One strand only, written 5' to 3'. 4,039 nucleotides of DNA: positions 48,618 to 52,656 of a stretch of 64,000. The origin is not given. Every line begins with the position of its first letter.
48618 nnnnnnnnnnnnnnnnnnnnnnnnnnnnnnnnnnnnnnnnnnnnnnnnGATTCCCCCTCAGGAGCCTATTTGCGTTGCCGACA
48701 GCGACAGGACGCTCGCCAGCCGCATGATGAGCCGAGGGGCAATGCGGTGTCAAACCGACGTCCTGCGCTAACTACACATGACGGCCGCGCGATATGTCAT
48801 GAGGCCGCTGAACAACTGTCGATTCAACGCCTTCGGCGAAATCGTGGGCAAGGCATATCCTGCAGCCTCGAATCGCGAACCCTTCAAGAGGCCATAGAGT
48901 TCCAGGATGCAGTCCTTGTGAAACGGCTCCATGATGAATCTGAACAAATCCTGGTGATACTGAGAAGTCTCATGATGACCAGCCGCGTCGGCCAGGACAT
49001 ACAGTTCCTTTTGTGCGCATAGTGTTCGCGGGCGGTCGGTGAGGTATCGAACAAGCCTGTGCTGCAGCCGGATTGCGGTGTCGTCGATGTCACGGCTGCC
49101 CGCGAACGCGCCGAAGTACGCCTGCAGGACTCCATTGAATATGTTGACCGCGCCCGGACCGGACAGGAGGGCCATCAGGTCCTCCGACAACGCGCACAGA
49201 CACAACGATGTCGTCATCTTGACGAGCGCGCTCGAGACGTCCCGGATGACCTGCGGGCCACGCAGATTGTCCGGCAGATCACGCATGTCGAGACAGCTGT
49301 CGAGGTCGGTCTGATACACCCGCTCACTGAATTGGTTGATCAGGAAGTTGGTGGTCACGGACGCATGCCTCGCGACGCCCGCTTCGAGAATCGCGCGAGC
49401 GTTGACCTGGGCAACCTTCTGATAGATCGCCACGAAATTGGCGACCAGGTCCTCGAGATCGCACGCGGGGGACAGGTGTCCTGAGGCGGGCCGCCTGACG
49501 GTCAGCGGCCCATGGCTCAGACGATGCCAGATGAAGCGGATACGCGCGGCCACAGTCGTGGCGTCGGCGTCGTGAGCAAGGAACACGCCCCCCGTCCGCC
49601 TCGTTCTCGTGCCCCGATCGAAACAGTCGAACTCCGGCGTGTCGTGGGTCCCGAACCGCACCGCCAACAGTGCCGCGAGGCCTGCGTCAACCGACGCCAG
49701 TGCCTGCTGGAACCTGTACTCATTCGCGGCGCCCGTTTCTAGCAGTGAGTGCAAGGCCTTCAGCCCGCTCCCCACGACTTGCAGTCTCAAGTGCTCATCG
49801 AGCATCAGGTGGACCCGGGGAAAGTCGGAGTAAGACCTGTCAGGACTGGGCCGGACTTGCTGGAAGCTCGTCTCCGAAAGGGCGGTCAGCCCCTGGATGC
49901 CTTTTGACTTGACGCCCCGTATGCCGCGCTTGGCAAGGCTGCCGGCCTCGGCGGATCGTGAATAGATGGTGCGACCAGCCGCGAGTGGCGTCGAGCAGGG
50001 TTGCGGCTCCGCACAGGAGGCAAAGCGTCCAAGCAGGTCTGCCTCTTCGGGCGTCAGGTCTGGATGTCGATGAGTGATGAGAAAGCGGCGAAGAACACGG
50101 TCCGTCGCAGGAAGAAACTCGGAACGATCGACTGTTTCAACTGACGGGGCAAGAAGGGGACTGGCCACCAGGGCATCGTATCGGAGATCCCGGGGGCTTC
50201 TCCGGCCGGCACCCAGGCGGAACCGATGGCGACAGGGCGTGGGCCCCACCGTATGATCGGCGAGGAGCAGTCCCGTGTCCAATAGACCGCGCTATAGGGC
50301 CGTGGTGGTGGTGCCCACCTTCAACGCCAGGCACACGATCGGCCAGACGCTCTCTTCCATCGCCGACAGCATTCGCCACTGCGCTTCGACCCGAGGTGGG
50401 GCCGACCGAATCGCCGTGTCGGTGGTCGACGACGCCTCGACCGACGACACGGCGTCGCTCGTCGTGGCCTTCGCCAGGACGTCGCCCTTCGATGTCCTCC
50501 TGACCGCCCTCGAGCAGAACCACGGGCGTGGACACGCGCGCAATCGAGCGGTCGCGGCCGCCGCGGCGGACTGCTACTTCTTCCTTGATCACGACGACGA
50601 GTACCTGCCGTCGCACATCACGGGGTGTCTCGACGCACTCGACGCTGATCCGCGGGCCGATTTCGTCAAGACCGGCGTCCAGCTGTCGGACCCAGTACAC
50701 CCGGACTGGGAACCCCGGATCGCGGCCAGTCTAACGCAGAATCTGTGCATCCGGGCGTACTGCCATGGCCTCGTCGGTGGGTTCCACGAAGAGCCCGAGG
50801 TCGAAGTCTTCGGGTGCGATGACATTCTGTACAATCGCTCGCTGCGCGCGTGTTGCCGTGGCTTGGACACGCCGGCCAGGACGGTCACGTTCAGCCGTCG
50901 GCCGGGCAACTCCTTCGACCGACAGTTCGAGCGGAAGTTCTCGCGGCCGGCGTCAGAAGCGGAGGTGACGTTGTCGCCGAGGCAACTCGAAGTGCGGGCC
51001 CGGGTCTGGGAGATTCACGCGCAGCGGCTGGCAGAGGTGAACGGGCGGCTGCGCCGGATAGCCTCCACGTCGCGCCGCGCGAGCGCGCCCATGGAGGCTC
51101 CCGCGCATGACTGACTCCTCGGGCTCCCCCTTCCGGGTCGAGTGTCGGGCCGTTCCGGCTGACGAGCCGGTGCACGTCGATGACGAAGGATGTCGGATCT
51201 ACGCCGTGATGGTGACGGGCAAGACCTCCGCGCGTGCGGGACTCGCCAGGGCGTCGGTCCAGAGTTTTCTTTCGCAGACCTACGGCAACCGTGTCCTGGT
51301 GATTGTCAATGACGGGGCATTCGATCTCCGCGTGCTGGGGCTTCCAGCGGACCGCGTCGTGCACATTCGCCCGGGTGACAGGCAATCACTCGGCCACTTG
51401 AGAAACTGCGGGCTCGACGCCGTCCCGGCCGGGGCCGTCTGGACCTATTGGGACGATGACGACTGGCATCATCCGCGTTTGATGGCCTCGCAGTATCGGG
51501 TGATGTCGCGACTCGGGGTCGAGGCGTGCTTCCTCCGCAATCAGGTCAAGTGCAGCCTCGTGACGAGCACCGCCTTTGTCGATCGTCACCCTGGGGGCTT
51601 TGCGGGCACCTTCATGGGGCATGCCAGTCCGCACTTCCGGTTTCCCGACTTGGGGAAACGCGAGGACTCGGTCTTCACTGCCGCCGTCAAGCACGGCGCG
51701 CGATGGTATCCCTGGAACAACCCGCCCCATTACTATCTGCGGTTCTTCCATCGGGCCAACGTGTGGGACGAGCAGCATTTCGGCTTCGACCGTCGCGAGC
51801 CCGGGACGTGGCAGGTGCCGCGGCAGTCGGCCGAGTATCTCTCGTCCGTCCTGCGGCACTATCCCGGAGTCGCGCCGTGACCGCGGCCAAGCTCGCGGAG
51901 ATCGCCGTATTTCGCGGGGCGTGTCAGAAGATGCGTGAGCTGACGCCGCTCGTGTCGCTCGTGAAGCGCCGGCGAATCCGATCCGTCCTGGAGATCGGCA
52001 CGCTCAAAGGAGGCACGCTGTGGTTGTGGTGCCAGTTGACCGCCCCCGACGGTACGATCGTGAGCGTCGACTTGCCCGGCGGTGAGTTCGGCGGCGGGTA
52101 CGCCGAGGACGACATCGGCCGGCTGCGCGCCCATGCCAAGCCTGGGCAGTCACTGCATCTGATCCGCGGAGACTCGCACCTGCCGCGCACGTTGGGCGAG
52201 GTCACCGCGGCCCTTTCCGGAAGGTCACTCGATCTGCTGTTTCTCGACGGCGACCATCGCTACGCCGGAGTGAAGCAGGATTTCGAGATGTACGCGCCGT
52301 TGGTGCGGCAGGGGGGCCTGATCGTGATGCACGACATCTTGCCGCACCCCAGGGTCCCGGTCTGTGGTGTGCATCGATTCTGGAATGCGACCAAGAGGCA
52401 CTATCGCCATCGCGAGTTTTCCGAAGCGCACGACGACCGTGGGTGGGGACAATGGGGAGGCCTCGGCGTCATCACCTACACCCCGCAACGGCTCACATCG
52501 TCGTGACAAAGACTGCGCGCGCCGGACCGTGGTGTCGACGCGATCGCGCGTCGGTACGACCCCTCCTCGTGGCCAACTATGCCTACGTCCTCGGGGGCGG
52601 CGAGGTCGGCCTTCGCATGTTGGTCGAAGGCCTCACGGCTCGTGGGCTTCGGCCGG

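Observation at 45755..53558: Leader-peptide gene embedded in a bidirectional five-glycosyltransferase + methyltransferase cluster: candidate glycosylated RiPP pathway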

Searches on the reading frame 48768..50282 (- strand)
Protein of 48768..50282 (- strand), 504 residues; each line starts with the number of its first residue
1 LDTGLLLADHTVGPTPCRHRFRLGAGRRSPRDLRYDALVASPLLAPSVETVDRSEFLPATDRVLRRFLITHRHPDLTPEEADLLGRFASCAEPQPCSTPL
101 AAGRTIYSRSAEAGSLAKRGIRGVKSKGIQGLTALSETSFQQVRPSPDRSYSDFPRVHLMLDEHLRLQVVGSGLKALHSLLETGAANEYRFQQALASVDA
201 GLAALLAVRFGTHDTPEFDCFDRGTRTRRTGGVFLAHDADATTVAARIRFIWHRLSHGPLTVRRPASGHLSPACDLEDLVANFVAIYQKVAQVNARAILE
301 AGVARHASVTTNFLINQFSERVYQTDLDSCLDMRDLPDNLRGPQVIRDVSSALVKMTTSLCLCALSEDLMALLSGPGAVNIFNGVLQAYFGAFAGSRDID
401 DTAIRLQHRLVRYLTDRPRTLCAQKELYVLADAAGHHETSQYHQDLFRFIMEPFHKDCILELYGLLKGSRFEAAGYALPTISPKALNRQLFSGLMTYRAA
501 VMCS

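Call 3: search_protein_families(library=pfam, proteins=[window:48768-50282:-], max_evalue=0.01)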
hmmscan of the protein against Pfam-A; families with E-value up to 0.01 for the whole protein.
window:48768-50282:- (504 aa): 0 families

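Call 4: search_protein_families(library=ncbifam, proteins=[window:48768-50282:-], max_evalue=0.01)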
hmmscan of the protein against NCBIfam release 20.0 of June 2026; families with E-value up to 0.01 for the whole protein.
window:48768-50282:- (504 aa): 0 families

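Call 5: find_homologous_proteins(query=window:48768-50282:-)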
Query window:48768-50282:- (504 aa): 3 proteins with E <= 0.001 among 8000 candidates.
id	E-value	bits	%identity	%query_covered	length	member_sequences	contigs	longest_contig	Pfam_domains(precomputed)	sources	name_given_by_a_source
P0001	0.0e+0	1110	100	98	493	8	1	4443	-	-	-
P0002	8.7e-155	534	62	79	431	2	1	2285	-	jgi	jgi:hypothetical protein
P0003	1.4e-141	491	51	92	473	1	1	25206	-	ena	-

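Call 6: search_protein_families(library=padloc, proteins=[window:48768-50282:-], max_evalue=0.01)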
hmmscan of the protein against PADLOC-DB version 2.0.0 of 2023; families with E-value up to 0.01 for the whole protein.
window:48768-50282:- (504 aa): 0 families

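Call 7: find_encoding_contigs(protein=P0003, flank=10000)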
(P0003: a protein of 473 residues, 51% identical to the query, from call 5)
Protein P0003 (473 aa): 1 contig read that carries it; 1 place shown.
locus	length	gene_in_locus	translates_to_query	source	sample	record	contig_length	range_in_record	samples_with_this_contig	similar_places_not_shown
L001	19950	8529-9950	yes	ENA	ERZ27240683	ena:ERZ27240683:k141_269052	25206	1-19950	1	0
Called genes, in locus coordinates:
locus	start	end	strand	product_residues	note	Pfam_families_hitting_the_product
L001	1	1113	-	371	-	?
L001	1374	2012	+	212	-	-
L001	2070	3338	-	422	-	-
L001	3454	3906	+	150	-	-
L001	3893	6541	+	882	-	-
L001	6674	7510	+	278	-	PF03537:Glyco_hydro_114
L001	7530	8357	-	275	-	PF12804:NTP_transf_3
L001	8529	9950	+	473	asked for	-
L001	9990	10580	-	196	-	PF11769:DUF3313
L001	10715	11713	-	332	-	PF02786:CPSase_L_D2 (faint), PF02655:ATP-grasp_3 (weak), PF15632:ATPgrasp_Ter (faint)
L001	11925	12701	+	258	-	PF06026:Rib_5-P_isom_A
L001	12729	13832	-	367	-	PF03976:PPK2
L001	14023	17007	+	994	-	-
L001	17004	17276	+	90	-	-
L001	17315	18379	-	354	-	PF13458:Peripla_BP_6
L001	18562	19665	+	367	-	PF14018:DUF4234 (faint)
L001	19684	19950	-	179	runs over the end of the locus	-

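Call 8: find_encoding_contigs(protein=P0002, flank=10000)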
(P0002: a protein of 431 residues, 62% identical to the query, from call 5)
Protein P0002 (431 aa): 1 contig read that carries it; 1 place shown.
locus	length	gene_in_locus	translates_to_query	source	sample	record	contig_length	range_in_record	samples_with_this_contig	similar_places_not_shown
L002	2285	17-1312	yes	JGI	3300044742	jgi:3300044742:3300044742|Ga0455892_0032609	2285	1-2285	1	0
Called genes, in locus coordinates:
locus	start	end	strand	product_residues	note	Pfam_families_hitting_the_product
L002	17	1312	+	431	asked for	-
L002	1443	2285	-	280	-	?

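Call 40: search_solved_structures(query=window:48768-50282:-, max_evalue=10)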
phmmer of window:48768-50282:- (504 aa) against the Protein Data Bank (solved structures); distinct sequences matched with E-value up to 10: 0.

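Call 88: search_solved_structures(query=A5, max_evalue=10)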
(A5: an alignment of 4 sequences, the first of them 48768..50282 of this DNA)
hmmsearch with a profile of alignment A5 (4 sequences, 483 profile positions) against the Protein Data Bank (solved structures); distinct sequences matched with E-value up to 10: 2.
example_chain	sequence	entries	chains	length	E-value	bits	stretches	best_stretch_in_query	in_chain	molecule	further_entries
6xqx_A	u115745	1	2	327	2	10.1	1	170-213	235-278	Probable peptidoglycan D,D-transpeptidase PenA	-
1x5d_A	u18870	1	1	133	2.1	10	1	152-184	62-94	Protein disulfide-isomerase A6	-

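Call 89: search_protein_families(library=pfam, proteins=[window:48768-50282:-, P0003], max_evalue=10)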
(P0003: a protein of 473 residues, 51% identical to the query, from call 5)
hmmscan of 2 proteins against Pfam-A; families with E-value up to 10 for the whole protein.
window:48768-50282:- (504 aa): 0 families

P0003 (473 aa): 0 families

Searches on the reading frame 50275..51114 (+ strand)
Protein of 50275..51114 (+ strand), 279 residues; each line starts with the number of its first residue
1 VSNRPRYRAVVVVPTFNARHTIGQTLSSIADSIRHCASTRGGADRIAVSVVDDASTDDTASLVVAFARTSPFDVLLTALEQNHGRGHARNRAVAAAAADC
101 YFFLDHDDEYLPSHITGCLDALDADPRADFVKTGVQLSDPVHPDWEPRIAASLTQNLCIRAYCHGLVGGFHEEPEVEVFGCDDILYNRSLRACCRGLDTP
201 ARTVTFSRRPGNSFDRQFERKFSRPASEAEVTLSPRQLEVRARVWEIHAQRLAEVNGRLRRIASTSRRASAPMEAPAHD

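Call 3: search_protein_families(library=pfam, proteins=[window:50275-51114:+], max_evalue=0.01)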
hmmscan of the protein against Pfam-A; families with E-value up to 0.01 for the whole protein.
window:50275-51114:+ (279 aa): 3 families
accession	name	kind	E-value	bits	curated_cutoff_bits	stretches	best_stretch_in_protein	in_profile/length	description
PF00535.33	Glycos_transf_2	-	3.2e-22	79.7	23.3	1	11-134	2-115/168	Glycosyl transferase family 2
PF10111.15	Glyco_tranf_2_2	-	1.4e-05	25.2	27.3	1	29-109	15-93/276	Glycosyltransferase like family 2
PF13641.12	Glyco_tranf_2_3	-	0.0001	22.8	27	1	10-139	4-127/230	Glycosyltransferase like family 2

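Call 4: search_protein_families(library=ncbifam, proteins=[window:50275-51114:+], max_evalue=0.01)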
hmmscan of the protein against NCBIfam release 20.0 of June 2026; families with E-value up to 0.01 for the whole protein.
window:50275-51114:+ (279 aa): 16 families
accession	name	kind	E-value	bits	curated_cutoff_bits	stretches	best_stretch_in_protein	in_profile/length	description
NF041875.1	EPS_EpsD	equivalog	3.9e-11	42.9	370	1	11-141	3-121/325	exopolysaccharide biosynthesis glycosyltransferase EpsD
NF010496.0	PRK13915.1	equivalog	7.5e-11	41.6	262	1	8-133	32-153/307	glucosyl-3-phosphoglycerate synthase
NF038302.1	EPS_HpsE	equivalog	2.9e-10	39.6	300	1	11-110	5-99/307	hormogonium polysaccharide biosynthesis glycosyltransferase HpsE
NF047683.1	TeichurnBiosyTuaG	equivalog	2e-09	37.5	400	1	10-119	9-108/252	teichuronic acid biosynthesis protein TuaG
NF007482.0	PRK10073.1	equivalog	1.9e-07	30.4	423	1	10-113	9-101/334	glycosyltransferase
TIGR03965.1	mycofact_glyco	equivalog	1.1e-06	27.8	280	1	9-112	76-169/467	mycofactocin biosynthesis glycosyltransferase MftF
TIGR04283.1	glyco_like_mftF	equivalog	3.6e-06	26.7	182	1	11-121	3-95/221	TIGR04283 family arsenosugar biosynthesis glycosyltransferase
NF050819.1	PolSacchBiosHfsG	equivalog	1.1e-05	24.7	500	1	45-107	38-101/302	polysaccharide biosynthesis protein HfsG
TIGR03937.1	PgaC_IcaA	equivalog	3.6e-05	22.9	422.3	1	10-108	48-136/407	poly-beta-1,6-N-acetyl-D-glucosamine synthase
NF050050.1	ProtGlycPglI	equivalog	0.00025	20.5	500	1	11-118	6-104/306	GalNAc(5)-diNAcBac-PP-undecaprenol beta-1,3-glucosyltransferase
TIGR04242.1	nodulat_NodC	equivalog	0.00045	19.3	550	1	10-108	51-142/395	chitooligosaccharide synthase NodC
NF047588.1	GlcsyltransPgfSStrep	equivalog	0.00071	18.9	500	1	10-120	4-108/308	glycosyltransferase PgfS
NF007986.1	PRK10714.1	equivalog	0.00072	18.7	529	1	9-120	8-113/316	undecaprenyl-phosphate 4-deoxy-4-formamido-L-arabinose transferase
TIGR03111.1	glyc2_xrt_Gpos1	hypoth_equivalog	0.00074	18.4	363.95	1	10-139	52-172/439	TIGR03111 family XrtG-associated glycosyltransferase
TIGR04182.1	glyco_TIGR04182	equivalog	0.00079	18.9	325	1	10-123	3-98/293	S-layer glycoprotein N-glycosyltransferase AglJ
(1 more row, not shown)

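Call 6: search_protein_families(library=padloc, proteins=[window:50275-51114:+], max_evalue=0.01)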
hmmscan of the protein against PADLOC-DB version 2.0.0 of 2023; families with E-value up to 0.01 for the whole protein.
window:50275-51114:+ (279 aa): 0 families

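Call 91: search_solved_structures(query=window:50275-51114:+, max_evalue=0.01)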
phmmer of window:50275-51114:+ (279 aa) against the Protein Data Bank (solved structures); distinct sequences matched with E-value up to 0.01: 22.
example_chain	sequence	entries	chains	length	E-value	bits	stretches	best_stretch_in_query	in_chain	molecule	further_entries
6yv7_B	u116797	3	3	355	5.4e-07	32.4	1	6-108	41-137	Glycosyl transferase, family 2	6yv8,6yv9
6yv7_A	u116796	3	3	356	5.5e-07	32.4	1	6-108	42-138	Glycosyl transferase, family 2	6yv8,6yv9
9omh_A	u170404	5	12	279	5.3e-05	25.9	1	5-116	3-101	Glycosyltransferase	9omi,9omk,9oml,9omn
9omm_A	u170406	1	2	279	5.3e-05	25.9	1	5-116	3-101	Glycosyltransferase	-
9omj_A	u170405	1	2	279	6.8e-05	25.5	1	5-116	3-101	Glycosyltransferase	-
3l7j_A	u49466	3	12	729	0.00011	24.9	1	48-120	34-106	Teichoic acid biosynthesis protein F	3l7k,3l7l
3l7i_A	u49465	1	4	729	0.00011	24.9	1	48-120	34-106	Teichoic acid biosynthesis protein F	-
3l7m_A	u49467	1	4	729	0.00011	24.9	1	48-120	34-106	Teichoic acid biosynthesis protein F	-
5tze_C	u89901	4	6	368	0.00011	24.8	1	10-111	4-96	Glycosyl transferase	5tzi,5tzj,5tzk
8bz4_A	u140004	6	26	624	0.00011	24.8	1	3-113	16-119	Glycosyltransferase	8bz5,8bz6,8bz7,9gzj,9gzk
8bz8_A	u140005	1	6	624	0.00011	24.8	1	3-113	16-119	Glycosyltransferase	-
9jma_A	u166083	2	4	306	0.00022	23.9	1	11-137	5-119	GalNAc(5)-diNAcBac-PP-undecaprenol beta-1,3-glucosyltransferase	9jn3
5tz8_A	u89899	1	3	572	0.00025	23.7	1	10-111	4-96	Glycosyl transferase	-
8vh7_A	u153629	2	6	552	0.0024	20.5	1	45-127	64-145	Heparosan synthase B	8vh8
8viw_A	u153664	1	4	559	0.0025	20.4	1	45-127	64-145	Heparosan synthase B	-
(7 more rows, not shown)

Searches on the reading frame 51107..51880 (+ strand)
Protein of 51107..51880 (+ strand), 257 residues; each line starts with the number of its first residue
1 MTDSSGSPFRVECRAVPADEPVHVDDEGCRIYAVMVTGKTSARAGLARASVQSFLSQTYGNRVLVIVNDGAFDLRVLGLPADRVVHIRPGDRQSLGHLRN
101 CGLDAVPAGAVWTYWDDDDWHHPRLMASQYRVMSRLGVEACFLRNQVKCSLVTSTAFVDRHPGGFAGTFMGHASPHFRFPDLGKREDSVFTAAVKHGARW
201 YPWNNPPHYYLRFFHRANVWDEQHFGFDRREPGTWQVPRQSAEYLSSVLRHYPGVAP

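Call 3: search_protein_families(library=pfam, proteins=[window:51107-51880:+], max_evalue=0.01)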
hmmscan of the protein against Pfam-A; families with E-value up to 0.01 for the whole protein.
window:51107-51880:+ (257 aa): 1 family
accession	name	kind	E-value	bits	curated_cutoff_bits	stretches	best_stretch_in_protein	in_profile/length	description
PF00535.33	Glycos_transf_2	-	0.00018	22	23.3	1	48-140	14-110/168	Glycosyl transferase family 2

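Call 4: search_protein_families(library=ncbifam, proteins=[window:51107-51880:+], max_evalue=0.01)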
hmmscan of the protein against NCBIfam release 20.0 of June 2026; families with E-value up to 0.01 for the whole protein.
window:51107-51880:+ (257 aa): 0 families

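Call 6: search_protein_families(library=padloc, proteins=[window:51107-51880:+], max_evalue=0.01)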
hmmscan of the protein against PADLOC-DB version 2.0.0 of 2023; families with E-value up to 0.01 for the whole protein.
window:51107-51880:+ (257 aa): 0 families

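Call 89: search_protein_families(library=pfam, proteins=[window:51107-51880:+], max_evalue=10)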
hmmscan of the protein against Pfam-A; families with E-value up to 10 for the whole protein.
window:51107-51880:+ (257 aa): 2 families
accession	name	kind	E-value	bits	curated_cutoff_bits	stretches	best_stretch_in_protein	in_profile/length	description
PF00535.33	Glycos_transf_2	-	0.00018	22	23.3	1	48-140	14-110/168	Glycosyl transferase family 2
PF12391.13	PCDO_beta_N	-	0.065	13.4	24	1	229-251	2-23/34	Protocatechuate 3,4-dioxygenase beta subunit N terminal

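Call 92: search_solved_structures(query=window:51107-51880:+, max_evalue=1)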
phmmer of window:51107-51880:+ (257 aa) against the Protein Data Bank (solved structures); distinct sequences matched with E-value up to 1: 1.
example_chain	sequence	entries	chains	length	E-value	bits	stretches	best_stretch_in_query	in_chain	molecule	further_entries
5hea_A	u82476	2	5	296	0.69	12.5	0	50-135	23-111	Putative glycosyltransferase (GalT1)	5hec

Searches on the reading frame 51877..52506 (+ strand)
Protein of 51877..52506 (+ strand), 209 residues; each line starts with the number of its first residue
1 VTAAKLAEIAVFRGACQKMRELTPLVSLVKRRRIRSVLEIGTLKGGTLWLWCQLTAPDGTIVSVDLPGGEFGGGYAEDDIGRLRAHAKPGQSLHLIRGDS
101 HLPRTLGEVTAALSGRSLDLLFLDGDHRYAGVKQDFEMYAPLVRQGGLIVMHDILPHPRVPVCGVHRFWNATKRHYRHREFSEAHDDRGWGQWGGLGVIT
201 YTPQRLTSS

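Call 3: search_protein_families(library=pfam, proteins=[window:51877-52506:+], max_evalue=0.01)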
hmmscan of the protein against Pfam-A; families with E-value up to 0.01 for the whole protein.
window:51877-52506:+ (209 aa): 3 families
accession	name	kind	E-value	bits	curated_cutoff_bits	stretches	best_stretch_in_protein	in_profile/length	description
PF13578.12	Methyltransf_24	-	1e-16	62.2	26.3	1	38-154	1-105/105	Methyltransferase domain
PF04989.18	RMNT_CmcI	-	1.6e-06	28.5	23.2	1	37-154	36-148/206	Rhamnosyl O-methyltransferase/CmcI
PF01596.23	Methyltransf_3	-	2.7e-05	24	22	1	27-157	38-158/204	O-methyltransferase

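Call 4: search_protein_families(library=ncbifam, proteins=[window:51877-52506:+], max_evalue=0.01)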
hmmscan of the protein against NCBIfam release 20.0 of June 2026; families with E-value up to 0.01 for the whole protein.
window:51877-52506:+ (209 aa): 0 families

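Call 6: search_protein_families(library=padloc, proteins=[window:51877-52506:+], max_evalue=0.01)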
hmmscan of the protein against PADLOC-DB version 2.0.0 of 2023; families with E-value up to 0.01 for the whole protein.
window:51877-52506:+ (209 aa): 0 families

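Call 93: search_solved_structures(query=window:51877-52506:+, max_evalue=0.01)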
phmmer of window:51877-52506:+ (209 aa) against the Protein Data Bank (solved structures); distinct sequences matched with E-value up to 0.01: 7.
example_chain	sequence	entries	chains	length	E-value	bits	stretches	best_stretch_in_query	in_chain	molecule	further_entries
8c9v_A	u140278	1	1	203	1.6e-05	27.6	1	25-158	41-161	O-methyltransferase, family 3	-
6g7d_A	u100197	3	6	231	2.7e-05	26.9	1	116-159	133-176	Methyltransferase domain protein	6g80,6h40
3cbg_A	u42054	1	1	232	0.00019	24.1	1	28-161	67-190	O-methyltransferase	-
3ntv_A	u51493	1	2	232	0.00022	23.9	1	27-177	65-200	MW1564 protein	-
2gpy_A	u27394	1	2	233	0.00032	23.4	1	24-157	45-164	O-methyltransferase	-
3tr6_A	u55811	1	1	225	0.0022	20.6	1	24-159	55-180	O-methyltransferase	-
5n5d_A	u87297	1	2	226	0.003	20.2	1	28-168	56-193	Methyltransferase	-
